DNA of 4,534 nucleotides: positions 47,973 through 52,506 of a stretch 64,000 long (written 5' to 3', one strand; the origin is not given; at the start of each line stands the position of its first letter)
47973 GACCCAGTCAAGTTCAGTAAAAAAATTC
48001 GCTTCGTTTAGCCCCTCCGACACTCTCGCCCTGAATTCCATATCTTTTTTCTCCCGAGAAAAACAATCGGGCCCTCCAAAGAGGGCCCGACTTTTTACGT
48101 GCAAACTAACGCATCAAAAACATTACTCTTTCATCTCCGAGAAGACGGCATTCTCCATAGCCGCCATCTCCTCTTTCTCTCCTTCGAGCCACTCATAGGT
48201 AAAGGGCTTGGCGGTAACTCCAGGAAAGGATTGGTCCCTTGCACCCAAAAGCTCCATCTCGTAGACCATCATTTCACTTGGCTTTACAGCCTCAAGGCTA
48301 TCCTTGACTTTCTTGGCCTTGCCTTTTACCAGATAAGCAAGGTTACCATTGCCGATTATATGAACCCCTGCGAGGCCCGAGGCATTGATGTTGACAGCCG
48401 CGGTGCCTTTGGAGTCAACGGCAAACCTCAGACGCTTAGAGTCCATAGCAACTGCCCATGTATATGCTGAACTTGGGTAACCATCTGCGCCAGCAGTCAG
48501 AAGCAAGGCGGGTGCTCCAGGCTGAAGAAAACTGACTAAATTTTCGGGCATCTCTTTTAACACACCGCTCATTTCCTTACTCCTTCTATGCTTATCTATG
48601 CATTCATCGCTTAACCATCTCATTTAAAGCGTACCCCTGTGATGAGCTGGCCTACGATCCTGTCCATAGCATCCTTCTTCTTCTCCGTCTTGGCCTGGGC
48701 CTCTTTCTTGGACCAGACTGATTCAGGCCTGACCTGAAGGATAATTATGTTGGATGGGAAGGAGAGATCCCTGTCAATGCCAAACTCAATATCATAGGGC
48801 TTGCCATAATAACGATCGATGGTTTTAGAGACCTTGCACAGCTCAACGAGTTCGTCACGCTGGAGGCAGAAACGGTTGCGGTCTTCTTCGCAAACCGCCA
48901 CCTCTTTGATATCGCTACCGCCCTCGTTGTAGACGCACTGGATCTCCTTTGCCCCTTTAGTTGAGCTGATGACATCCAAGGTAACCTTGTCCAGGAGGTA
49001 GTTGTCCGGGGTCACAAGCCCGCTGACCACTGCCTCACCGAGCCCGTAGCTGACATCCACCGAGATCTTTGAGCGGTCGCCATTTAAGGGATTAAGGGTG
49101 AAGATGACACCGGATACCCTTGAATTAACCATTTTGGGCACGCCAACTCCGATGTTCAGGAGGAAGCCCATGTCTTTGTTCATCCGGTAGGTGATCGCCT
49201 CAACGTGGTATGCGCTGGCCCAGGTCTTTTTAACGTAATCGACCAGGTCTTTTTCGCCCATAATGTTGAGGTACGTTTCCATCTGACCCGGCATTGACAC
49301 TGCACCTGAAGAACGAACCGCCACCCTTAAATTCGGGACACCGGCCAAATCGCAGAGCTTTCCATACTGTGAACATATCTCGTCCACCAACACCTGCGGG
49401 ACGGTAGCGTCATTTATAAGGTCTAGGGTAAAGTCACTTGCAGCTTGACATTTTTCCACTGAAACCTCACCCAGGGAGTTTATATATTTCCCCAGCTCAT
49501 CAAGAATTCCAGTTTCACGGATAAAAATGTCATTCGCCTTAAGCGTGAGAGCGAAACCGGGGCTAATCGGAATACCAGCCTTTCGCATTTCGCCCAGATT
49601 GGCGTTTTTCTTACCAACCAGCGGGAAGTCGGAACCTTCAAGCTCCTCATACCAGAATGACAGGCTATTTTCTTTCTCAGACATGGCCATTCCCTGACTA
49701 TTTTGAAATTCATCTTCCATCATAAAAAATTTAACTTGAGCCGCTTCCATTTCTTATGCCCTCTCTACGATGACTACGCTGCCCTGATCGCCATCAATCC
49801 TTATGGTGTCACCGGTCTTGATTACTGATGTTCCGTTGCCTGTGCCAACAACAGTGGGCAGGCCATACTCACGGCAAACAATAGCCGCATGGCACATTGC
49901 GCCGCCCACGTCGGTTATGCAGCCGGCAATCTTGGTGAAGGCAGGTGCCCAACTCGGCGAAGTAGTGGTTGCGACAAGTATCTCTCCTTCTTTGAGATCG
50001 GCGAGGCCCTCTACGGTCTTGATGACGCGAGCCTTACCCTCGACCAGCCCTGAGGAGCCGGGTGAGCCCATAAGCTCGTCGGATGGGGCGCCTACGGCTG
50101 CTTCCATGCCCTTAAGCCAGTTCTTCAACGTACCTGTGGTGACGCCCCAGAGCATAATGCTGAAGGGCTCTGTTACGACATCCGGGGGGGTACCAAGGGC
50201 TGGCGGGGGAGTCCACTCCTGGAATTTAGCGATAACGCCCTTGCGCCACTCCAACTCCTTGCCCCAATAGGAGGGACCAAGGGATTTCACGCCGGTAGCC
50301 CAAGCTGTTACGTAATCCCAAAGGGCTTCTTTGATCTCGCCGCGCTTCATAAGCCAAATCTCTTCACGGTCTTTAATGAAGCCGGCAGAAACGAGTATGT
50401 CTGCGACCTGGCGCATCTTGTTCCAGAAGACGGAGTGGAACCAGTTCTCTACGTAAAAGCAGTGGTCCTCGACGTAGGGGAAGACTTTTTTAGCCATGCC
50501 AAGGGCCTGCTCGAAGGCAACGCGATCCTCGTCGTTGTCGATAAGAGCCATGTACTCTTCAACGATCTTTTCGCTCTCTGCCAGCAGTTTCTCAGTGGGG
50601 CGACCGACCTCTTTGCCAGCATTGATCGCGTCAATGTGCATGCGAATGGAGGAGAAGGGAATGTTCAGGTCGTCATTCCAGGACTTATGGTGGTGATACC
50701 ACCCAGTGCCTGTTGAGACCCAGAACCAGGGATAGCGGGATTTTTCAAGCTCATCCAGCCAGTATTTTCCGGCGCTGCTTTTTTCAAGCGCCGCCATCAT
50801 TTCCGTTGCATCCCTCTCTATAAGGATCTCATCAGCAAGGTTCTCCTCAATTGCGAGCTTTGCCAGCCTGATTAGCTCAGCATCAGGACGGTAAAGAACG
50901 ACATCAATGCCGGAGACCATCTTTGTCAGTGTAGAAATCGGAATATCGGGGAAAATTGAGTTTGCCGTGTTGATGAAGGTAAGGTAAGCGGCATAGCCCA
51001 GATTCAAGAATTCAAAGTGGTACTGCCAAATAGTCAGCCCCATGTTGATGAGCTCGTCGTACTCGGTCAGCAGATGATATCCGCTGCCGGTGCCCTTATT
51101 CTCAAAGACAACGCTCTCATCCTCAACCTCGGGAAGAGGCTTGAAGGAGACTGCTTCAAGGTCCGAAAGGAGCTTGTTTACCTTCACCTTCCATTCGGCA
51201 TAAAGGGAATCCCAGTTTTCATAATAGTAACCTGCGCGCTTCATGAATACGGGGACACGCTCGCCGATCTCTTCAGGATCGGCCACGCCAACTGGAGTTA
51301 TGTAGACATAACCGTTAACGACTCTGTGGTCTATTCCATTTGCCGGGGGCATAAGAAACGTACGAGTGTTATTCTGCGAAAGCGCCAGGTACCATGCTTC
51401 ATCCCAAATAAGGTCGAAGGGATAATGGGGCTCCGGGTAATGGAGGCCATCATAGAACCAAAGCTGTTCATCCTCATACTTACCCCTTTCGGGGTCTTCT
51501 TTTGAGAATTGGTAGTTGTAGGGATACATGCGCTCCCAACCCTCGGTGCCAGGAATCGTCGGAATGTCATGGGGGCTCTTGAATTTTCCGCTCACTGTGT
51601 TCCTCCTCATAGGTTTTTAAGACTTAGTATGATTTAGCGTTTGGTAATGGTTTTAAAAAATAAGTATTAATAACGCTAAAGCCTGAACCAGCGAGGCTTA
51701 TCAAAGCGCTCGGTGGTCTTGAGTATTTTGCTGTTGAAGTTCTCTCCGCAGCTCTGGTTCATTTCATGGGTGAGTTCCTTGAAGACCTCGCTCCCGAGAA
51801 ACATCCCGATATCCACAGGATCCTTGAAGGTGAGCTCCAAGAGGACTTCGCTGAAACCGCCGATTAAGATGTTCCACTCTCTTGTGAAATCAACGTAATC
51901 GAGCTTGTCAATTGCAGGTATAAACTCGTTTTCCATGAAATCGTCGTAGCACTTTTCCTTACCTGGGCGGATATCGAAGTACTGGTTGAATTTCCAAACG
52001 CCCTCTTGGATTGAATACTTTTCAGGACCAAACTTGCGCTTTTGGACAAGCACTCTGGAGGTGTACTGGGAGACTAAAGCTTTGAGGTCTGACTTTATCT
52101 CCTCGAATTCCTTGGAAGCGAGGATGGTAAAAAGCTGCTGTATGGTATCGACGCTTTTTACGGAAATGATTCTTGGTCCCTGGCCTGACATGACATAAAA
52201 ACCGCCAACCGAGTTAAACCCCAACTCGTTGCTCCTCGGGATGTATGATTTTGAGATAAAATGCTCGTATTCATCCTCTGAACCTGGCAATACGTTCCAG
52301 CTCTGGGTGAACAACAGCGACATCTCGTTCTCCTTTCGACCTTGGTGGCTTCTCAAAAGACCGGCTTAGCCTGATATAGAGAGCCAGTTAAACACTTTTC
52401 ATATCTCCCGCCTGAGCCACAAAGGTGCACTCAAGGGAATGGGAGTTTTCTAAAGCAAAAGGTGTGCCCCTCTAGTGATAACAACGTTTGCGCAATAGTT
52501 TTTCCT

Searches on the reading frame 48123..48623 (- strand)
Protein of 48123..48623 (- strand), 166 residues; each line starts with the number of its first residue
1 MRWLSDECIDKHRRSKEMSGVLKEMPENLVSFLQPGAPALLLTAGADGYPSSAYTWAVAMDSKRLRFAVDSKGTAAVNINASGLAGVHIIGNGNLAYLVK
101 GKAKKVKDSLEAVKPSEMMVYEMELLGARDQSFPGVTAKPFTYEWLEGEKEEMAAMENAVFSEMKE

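Call 7: search_protein_families(library=pfam, proteins=[window:48123-48623:-], max_evalue=0.001)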
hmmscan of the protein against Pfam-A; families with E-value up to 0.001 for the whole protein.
window:48123-48623:- (166 aa): 1 family
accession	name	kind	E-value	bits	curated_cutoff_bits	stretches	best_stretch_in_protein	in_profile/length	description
PF01243.27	PNPOx_N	-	7.4e-07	30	28.1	1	25-109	1-79/120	Pyridoxamine 5'-phosphate oxidase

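Call 86: search_protein_families(library=ncbifam, proteins=[window:48123-48623:-], max_evalue=0.00001)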
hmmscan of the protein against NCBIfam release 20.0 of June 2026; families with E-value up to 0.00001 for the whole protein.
window:48123-48623:- (166 aa): 1 family
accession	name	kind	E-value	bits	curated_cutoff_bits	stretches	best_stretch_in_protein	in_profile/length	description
NF005232.0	PRK06733.1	equivalog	7.8e-10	38.9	93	1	25-137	9-121/151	hypothetical protein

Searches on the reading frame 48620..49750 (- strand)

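Call 7: search_protein_families(library=pfam, proteins=[window:48620-49750:-], max_evalue=0.001)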
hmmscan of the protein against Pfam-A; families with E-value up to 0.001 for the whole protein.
window:48620-49750:- (376 aa): 1 family
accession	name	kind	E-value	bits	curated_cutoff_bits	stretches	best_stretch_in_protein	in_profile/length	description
PF01326.24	PPDK_N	-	2.5e-84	283.8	27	1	43-359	2-325/328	Pyruvate phosphate dikinase, AMP/ATP-binding domain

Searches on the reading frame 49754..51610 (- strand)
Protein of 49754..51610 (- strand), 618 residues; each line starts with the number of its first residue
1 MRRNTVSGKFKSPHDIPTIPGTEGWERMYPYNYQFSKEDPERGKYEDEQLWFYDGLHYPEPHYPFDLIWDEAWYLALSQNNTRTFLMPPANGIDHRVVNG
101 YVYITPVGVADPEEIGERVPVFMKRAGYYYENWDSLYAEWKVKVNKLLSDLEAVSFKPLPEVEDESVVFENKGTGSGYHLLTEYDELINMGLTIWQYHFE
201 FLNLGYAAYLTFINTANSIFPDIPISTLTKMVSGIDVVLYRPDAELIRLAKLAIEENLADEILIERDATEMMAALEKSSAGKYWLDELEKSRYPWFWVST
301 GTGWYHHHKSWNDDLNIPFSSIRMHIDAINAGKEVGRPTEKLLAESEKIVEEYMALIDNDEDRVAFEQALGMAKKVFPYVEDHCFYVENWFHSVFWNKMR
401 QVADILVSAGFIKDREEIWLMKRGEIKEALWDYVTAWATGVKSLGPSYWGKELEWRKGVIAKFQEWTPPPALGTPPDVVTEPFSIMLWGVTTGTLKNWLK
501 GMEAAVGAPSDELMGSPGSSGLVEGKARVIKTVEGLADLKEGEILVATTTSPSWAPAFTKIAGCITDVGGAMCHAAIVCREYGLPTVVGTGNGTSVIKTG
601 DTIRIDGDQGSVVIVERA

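Call 3: search_protein_families(library=pfam, proteins=[window:49754-51610:-], max_evalue=0.01)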
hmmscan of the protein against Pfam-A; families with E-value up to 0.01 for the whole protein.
window:49754-51610:- (618 aa): 1 family
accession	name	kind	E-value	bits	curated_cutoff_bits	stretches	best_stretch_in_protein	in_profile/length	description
PF00391.29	PEP-utilizers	-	8.3e-26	89.8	23.1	1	540-610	2-72/72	PEP-utilising enzyme, mobile domain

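Call 4: search_protein_families(library=ncbifam, proteins=[window:49754-51610:-], max_evalue=0.01)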
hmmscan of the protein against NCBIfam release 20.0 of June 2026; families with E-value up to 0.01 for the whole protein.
window:49754-51610:- (618 aa): 27 families (the best 25 are shown)
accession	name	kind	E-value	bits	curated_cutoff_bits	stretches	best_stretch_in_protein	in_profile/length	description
NF006152.0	PRK08296.1-4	equivalog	4.9e-267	887.3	723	1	9-615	2-608/609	hypothetical protein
NF006153.0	PRK08296.1-5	subfamily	1.6e-241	803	578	1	9-617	4-608/608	hypothetical protein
NF006151.0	PRK08296.1-3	equivalog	2.1e-203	677.2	693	1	9-616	6-604/604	hypothetical protein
NF006150.0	PRK08296.1-2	subfamily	4e-198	659.6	650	1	8-616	4-606/633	hypothetical protein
NF004877.0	PRK06241.1-2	subfamily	7e-37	127.2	866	1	507-615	761-868/869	phosphoenolpyruvate synthase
NF041857.1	RIF_Ptrans_rph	equivalog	3.6e-35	121.6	999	1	505-614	755-863/864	rifamycin-inactivating phosphotransferase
NF004878.0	PRK06241.1-3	subfamily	9.2e-34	116.7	945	1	500-616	775-890/891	phosphoenolpyruvate synthase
NF004879.0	PRK06241.1-4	equivalog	3.1e-31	108.3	976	1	508-614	762-867/868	phosphoenolpyruvate synthase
NF006149.0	PRK08296.1-1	equivalog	4.5e-30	104.6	730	1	510-614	462-566/568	hypothetical protein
NF004880.0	PRK06241.2-1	equivalog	2.1e-29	102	972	1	509-614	732-836/837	phosphoenolpyruvate synthase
NF052631.1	prodigiosin_PigC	equivalog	9.8e-29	99.8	1300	1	510-614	776-881/883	prodigiosin ligase PigC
NF005057.0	PRK06464.1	equivalog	2.7e-28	98.5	598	1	514-613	359-461/798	phosphoenolpyruvate synthase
TIGR01418.1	PEP_synth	equivalog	1.8e-26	92.7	739.75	1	515-614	356-455/784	pyruvate, water dikinase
NF004881.0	PRK06241.2-2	equivalog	2.7e-25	88.8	883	1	487-617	766-892/898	phosphoenolpyruvate synthase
NF052632.1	undecylprod_RedH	equivalog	2.7e-25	88.5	1350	1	511-616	773-879/880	undecylprodigiosin ligase RedH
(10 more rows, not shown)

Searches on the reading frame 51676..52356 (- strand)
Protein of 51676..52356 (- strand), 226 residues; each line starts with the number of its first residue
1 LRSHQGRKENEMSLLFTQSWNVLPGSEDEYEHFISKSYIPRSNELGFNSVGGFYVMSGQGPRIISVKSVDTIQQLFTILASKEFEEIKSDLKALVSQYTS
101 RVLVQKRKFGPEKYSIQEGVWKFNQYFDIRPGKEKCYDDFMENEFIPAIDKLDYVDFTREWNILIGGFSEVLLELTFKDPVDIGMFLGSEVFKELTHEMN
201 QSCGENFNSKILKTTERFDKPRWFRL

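Call 3: search_protein_families(library=pfam, proteins=[window:51676-52356:-], max_evalue=0.01)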
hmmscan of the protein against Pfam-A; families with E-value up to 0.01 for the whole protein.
window:51676-52356:- (226 aa): 1 family
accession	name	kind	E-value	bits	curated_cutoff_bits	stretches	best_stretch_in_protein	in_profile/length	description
PF14114.12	DUF4286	-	0.0039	17.9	25.8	0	123-164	4-45/100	Domain of unknown function (DUF4286)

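Call 4: search_protein_families(library=ncbifam, proteins=[window:51676-52356:-], max_evalue=0.01)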
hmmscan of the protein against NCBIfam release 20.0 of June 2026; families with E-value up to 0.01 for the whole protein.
window:51676-52356:- (226 aa): 0 families
